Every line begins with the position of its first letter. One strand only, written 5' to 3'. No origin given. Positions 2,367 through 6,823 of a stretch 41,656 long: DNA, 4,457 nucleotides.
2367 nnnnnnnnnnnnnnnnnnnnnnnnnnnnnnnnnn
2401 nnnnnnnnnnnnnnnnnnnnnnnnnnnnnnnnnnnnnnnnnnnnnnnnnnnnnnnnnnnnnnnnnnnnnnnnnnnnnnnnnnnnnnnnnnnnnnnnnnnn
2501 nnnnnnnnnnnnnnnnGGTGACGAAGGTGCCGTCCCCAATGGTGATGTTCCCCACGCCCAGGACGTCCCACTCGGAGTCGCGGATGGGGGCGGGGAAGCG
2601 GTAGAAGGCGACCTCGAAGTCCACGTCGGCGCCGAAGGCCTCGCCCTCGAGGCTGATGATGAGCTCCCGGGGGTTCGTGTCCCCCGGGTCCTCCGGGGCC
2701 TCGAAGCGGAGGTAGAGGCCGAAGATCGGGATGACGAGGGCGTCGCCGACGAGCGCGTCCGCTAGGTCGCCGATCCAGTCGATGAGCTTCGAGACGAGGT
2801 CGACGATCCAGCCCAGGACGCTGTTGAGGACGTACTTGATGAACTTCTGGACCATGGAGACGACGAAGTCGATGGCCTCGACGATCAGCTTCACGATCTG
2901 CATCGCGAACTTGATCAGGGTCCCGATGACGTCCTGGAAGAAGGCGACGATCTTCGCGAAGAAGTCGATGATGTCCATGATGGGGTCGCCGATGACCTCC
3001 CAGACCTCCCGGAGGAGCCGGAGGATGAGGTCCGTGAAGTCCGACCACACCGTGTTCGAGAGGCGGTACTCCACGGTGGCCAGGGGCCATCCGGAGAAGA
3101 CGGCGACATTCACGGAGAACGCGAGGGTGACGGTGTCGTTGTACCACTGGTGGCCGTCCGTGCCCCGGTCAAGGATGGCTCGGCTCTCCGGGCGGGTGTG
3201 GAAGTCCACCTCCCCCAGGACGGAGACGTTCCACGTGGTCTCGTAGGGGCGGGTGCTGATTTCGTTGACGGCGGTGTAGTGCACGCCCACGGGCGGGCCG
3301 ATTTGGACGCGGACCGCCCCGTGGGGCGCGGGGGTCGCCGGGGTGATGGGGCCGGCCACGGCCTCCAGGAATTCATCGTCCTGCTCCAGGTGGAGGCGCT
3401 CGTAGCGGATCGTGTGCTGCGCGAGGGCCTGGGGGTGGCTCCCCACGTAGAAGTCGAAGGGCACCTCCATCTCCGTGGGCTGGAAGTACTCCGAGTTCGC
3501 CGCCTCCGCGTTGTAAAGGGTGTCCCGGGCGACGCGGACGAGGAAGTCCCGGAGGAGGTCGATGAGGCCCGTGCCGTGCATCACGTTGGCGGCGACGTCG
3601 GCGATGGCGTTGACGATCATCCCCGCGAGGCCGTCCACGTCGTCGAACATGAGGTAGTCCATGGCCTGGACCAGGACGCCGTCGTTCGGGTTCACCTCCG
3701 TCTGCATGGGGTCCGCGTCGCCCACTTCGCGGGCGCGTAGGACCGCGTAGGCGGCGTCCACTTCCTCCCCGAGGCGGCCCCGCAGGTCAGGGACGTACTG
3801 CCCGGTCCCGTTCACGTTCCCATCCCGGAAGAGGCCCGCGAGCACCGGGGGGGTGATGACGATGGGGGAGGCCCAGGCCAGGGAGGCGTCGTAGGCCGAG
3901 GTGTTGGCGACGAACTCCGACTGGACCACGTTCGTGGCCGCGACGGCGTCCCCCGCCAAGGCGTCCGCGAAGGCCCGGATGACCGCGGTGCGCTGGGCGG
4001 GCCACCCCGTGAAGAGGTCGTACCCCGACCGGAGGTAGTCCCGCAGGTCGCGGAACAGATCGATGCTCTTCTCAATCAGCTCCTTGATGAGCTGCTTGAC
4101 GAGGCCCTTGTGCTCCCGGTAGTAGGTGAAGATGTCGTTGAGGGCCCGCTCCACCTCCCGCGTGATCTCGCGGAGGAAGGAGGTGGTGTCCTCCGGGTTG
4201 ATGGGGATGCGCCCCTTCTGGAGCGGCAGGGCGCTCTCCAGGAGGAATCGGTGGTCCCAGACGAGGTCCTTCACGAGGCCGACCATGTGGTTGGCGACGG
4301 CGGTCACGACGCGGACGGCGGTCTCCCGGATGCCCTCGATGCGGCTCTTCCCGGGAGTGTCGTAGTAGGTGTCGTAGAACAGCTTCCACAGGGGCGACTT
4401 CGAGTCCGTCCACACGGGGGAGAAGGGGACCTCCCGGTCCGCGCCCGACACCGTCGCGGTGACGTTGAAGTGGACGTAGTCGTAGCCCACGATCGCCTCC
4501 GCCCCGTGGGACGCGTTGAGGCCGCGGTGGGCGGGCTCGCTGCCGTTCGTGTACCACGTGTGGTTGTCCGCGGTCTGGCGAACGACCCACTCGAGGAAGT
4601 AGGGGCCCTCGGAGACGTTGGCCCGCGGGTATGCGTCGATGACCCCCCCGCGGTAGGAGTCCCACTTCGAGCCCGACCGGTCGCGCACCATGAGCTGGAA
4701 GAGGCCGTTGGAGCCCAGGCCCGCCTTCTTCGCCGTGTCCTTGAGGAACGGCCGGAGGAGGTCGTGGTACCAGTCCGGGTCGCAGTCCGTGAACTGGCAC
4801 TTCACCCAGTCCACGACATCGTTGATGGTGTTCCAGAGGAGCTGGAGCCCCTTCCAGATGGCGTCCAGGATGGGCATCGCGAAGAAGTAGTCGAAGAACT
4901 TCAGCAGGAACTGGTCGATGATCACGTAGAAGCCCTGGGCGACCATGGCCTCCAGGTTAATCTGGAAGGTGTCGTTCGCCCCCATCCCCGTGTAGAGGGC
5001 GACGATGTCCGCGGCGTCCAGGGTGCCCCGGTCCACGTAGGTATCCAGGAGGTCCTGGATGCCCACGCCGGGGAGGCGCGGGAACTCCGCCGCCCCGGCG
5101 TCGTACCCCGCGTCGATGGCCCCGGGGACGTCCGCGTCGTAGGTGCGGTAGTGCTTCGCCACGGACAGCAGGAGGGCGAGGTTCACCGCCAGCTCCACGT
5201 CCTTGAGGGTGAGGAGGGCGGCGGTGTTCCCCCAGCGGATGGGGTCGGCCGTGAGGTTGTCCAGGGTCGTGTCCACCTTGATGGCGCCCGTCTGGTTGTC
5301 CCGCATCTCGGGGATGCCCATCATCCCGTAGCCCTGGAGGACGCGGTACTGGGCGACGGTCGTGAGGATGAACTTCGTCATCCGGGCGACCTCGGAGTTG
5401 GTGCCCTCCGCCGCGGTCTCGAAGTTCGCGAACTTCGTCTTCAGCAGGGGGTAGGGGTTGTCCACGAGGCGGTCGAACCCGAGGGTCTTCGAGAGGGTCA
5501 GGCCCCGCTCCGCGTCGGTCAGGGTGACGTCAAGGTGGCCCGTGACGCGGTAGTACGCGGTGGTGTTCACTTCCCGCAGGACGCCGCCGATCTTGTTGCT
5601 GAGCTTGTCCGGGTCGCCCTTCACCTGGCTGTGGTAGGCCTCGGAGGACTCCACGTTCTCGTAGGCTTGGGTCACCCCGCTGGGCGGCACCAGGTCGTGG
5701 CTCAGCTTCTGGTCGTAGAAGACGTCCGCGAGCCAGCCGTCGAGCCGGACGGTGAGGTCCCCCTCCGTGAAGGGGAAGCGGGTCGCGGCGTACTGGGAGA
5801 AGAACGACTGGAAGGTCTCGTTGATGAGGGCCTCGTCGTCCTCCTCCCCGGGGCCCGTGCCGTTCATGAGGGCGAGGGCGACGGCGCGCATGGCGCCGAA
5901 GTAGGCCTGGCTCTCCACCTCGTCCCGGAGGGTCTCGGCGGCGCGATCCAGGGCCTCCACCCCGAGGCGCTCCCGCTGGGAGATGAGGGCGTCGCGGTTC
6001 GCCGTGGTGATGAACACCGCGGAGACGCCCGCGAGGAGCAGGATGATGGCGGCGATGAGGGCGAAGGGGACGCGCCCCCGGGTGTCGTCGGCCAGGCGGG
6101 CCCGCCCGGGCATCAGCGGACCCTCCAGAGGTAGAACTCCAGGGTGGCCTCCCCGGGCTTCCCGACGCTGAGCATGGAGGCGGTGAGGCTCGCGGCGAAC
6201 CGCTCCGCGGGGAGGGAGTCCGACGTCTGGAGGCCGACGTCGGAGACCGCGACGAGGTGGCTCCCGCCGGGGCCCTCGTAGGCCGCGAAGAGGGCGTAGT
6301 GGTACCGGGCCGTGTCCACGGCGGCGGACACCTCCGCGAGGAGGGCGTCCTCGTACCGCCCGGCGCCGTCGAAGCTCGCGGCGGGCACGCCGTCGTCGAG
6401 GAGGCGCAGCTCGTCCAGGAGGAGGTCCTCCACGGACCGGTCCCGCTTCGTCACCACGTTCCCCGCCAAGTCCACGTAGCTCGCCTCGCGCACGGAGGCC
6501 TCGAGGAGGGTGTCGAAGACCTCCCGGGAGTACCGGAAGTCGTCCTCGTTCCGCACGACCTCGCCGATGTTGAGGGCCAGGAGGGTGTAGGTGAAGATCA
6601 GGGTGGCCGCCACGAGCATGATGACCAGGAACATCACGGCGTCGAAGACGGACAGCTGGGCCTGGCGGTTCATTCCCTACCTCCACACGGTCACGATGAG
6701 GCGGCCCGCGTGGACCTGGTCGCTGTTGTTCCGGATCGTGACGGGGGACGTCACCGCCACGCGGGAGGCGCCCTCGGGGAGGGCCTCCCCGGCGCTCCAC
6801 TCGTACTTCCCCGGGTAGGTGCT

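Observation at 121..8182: Six-gene cluster of pilin-like-headed proteins around a 1689-aa giant: candidate uncharacterised archaeal surface-filament/adhesion module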

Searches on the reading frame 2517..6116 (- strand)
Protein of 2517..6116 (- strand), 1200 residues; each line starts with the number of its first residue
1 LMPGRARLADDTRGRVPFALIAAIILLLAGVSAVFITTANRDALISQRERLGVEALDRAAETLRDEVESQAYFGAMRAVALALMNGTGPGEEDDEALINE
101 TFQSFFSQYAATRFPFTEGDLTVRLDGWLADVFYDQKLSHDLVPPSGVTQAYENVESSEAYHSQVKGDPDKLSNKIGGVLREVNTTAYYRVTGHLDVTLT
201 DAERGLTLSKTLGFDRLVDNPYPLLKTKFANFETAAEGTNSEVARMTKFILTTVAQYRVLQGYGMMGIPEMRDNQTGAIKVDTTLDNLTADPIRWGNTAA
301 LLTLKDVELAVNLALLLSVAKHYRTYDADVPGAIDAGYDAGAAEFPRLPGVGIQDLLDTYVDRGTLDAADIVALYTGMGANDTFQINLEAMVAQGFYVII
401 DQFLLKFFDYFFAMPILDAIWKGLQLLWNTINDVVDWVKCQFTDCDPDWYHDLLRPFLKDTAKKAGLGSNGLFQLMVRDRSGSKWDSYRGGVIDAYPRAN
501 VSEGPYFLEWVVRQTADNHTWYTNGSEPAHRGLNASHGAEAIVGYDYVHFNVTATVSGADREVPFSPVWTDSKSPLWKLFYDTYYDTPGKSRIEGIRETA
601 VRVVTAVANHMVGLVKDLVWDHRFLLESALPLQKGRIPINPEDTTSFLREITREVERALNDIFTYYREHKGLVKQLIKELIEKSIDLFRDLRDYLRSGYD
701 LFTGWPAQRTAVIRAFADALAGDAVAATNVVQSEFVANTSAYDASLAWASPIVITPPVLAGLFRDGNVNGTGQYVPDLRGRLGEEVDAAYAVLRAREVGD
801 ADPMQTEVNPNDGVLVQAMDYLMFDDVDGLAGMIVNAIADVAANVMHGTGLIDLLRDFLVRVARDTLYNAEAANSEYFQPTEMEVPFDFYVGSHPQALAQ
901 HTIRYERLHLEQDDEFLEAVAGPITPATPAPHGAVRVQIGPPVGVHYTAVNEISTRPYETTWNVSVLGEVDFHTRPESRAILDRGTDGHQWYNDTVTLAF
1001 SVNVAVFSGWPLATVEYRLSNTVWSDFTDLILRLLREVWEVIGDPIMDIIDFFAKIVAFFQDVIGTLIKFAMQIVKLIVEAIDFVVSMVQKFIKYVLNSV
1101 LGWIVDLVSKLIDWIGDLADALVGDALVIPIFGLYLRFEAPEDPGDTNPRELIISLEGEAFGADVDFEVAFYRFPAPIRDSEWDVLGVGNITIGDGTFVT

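Call 74: predict_structure(alignment_id=A6)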
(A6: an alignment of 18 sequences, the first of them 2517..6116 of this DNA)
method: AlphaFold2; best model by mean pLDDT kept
length: 1200 residues; sequences in the alignment: 18
mean_pLDDT: 62.6   pTM: 0.52
mean pLDDT of the five models: 62.6, 60.3, 58.5, 58.3, 55.8
residues with pLDDT >= 90: 47; 70-90: 413; 50-70: 394; < 50: 346
segments of 3 or more residues with pLDDT < 50: 1-19, 87-90, 146-176, 268-294, 381-384, 425-427, 429-448, 479-551, 586-594, 615-639, 728-758, 764-772, 826-831, 949-952, 1021-1043, 1045-1049, 1051-1060, 1062-1078, 1087-1089, 1118-1124
pLDDT, mean of each block of 10 residues (from residue 1): 36 42 59 67 72 81 87 84 60 72 88 83 88 88 55 37 36 50 85 90 83 87 86 79 85 83 59 38 37 58 89 91 89 85 68 82 74 71 53 66 56 53 49 42 45 58 62 54 41 38 36 34 32 27 37 52 63 65 51 52 57 49 37 38 64 71 69 58 57 73 73 71 55 42 35 46 44 58 75 71 54 68 53 54 59 73 73 63 83 88 89 89 80 87 70 64 90 83 66 86 83 72 45 46 48 47 42 46 51 53 55 51 49 62 54 72 72 57 66 55
secondary structure, 60 per line:
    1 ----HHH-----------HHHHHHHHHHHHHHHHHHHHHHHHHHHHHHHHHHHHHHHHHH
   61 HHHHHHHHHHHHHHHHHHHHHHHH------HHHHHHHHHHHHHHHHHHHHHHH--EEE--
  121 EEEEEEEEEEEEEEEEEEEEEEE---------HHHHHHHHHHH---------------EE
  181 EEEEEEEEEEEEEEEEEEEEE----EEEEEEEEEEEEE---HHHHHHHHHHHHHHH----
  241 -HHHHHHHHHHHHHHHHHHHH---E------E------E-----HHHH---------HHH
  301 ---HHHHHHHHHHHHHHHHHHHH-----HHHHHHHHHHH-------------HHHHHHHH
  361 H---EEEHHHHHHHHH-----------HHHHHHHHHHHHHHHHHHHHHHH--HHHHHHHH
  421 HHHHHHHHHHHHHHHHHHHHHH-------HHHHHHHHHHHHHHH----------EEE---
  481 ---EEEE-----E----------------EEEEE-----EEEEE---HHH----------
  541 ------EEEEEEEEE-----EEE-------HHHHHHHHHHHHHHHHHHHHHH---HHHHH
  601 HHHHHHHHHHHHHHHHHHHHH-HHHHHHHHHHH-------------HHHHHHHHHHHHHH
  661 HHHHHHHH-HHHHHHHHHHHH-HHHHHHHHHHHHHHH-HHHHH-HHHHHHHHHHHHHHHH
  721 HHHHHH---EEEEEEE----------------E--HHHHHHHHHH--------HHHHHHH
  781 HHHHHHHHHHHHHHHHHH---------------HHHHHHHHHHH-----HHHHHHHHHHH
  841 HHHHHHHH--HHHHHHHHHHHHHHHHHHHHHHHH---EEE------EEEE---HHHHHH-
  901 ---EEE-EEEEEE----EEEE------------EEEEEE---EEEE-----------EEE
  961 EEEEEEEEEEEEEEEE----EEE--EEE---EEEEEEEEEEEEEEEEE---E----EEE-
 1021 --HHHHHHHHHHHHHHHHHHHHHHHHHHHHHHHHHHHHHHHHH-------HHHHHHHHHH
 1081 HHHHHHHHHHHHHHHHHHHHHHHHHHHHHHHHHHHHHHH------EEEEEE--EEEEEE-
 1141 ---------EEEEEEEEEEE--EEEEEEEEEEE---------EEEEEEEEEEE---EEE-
elements in order (helices of 4 or more, strands of 3 or more residues): H19-84 H91-113 E116-118 E121-143 H153-163 E179-201 E206-218 H222-236 H242-261 H285-288 H304-323 H329-339 H353-361 E365-367 H368-376 H388-410 H413-442 H450-464 E475-477 E484-487 E510-514 E520-524 E547-555 E561-563 H571-592 H596-621 H623-633 H647-668 H670-681 H683-697 H699-703 H705-726 E730-736 H756-765 H774-798 H814-824 H830-848 H851-874 E878-880 E887-890 H894-899 E904-906 E908-913 E918-921 E934-939 E943-946 E958-976 E981-983 E986-988 E992-1008 E1017-1019 H1023-1063 H1071-1119 E1126-1131 E1134-1139 E1150-1160 E1163-1173 E1183-1193 E1197-1199

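Call 76: fold_search(model_id=the predicted structure, library=pdb)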
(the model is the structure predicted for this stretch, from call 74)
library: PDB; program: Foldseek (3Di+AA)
matches with E <= 10: 394; with E <= 0.001: 0
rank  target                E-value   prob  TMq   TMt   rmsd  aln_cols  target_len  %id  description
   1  5lt4_D                3.7e-01  0.10  0.04  0.09  23.4       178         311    8  nucleotide-free kinesin-1 motor domain T92V mutant, P1 crystal form (released 2017-03-01)
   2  5wde                  4.9e-01  0.07  0.05  0.09  21.3       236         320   11  Crystal structure of the KIFC3 motor domain in complex with ADP (released 2017-08-09)
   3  1f9u                  5.6e-01  0.06  0.03  0.09  23.1       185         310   10  CRYSTAL STRUCTURES OF MUTANTS REVEAL A SIGNALLING PATHWAY FOR ACTIVATION OF THE KINESIN MOTOR ATPASE (released 2001-06-13)
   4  7eo9                  5.6e-01  0.06  0.05  0.12  18.7       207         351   11  Crystal structure of KIF1A Motor-Neck domain with ADP-Mg-AlFx (released 2021-12-29)
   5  9l7e                  5.9e-01  0.09  0.04  0.10  21.0       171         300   14  Crystal structure of human kinesin-1 motor domain (G234A mutant) in complex with ADP (released 2025-04-23)
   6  9l78_B                6.5e-01  0.07  0.04  0.09  24.2       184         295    8  Crystal structure of nucleotide-free human kinesin-1 motor domain (G234A mutant) (released 2025-04-23)
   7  5lt2_D                7.1e-01  0.08  0.03  0.09  22.7       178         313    8  nucleotide-free kinesin-1 motor domain, P1 crystal form (released 2017-03-01)
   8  5hnz_K                7.5e-01  0.07  0.04  0.09  23.7       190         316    8  Structural basis of backwards motion in kinesin-14: plus-end directed nKn669 in the nucleotide-free state (released 2016-08-10)
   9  5lt4_E                7.8e-01  0.08  0.03  0.09  22.9       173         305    8  nucleotide-free kinesin-1 motor domain T92V mutant, P1 crystal form (released 2017-03-01)
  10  5lt1_B                7.8e-01  0.07  0.04  0.09  21.7       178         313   11  nucleotide-free kinesin-1 motor domain T92V mutant, P21 crystal form (released 2017-03-01)
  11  8f2r_J                9.5e-01  0.10  0.04  0.15  21.0       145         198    8  Human CCC complex (released 2023-05-24)
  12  5lt1_A                9.5e-01  0.07  0.04  0.09  21.9       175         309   10  nucleotide-free kinesin-1 motor domain T92V mutant, P21 crystal form (released 2017-03-01)
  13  4atx_C                9.9e-01  0.07  0.04  0.09  22.1       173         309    9  Rigor kinesin motor domain with an ordered neck-linker, docked on tubulin dimer, modelled into the 8A cryo-EM map of d (released 2012-09-26)
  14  5hnx_K                1.0e+00  0.07  0.04  0.09  22.7       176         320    7  Structural basis of backwards motion in kinesin-14: minus-end directed nKn664 in the nucleotide-free state (released 2016-08-10)
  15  7eob                  1.0e+00  0.06  0.05  0.12  18.2       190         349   12  Crystal structure of KIF1A Motor-Neck domain E239K mutant with ADP-Mg-AlFx (released 2021-12-29)
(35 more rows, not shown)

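Call 102: fold_search(model_id=the predicted structure, library=viral)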
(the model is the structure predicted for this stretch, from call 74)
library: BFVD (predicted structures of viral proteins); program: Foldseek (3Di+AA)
matches with E <= 10: 366; with E <= 0.001: 0
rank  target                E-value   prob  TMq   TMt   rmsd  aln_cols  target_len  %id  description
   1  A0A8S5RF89            1.2e-01  0.04  0.05  0.05  64.4       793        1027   10  Major tail protein [virus sp. ctL1g6]
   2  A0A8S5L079            1.3e-01  0.25  0.04  0.09  28.1       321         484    7  Maturation protein (Fragment) [ssRNA phage SRR6960509_3]
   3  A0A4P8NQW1            1.3e-01  0.10  0.06  0.13  52.2       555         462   10  (no name in the UniProt tables at hand)
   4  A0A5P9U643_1          1.3e-01  0.04  0.05  0.06  43.7       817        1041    8  (no name in the UniProt tables at hand)
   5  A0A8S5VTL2            1.6e-01  0.13  0.05  0.17  26.6       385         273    8  (no name in the UniProt tables at hand)
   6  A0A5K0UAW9            1.8e-01  0.04  0.06  0.06  60.0       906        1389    9  DNA repair exonuclease [Yasminevirus sp. GU-2018]
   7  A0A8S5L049            1.9e-01  0.12  0.03  0.07  30.8       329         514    8  Maturation protein [ssRNA phage SRR5466725_6]
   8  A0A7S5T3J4            2.0e-01  0.20  0.05  0.20  12.4       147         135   11  (no name in the UniProt tables at hand)
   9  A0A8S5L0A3            3.7e-01  0.03  0.04  0.08  59.0       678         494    9  Maturation protein [ssRNA phage SRR5467090_5]
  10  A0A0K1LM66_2          5.0e-01  0.13  0.05  0.07  46.4       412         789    8  Tail fiber protein [Caulobacter phage Seuss]
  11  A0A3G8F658            5.2e-01  0.04  0.04  0.12  31.0       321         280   12  (no name in the UniProt tables at hand)
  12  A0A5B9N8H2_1          5.7e-01  0.09  0.06  0.07  24.6       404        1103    9  (no name in the UniProt tables at hand)
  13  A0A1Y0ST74            6.0e-01  0.92  0.05  0.39   7.1        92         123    6  Uncharacterized protein [Pseudomonas phage Phabio]
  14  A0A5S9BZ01            6.0e-01  0.02  0.05  0.05  58.9       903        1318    8  DNA repair exonuclease [Tenacibaculum phage PTm1]
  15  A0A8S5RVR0            6.9e-01  0.08  0.04  0.14  24.3       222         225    8  Uncharacterized protein [Siphoviridae sp. ctHip2]
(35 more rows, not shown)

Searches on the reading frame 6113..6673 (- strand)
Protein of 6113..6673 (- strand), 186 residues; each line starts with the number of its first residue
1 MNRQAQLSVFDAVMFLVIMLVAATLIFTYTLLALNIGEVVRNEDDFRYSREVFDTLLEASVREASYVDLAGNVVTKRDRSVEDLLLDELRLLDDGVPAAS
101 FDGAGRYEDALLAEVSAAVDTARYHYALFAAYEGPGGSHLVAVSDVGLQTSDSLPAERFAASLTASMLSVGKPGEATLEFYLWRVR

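Call 6: search_protein_families(library=pfam, proteins=[window:6113-6673:-], max_evalue=1)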
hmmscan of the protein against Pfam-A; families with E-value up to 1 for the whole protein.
window:6113-6673:- (186 aa): 0 families

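Call 7: search_protein_families(library=ncbifam, proteins=[window:6113-6673:-], max_evalue=1)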
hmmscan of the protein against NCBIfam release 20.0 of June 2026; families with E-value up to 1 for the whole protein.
window:6113-6673:- (186 aa): 0 families

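Call 80: search_solved_structures(query=A3, max_evalue=10)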
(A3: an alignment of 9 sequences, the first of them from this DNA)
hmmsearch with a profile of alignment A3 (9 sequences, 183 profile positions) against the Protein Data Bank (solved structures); distinct sequences matched with E-value up to 10: 0.
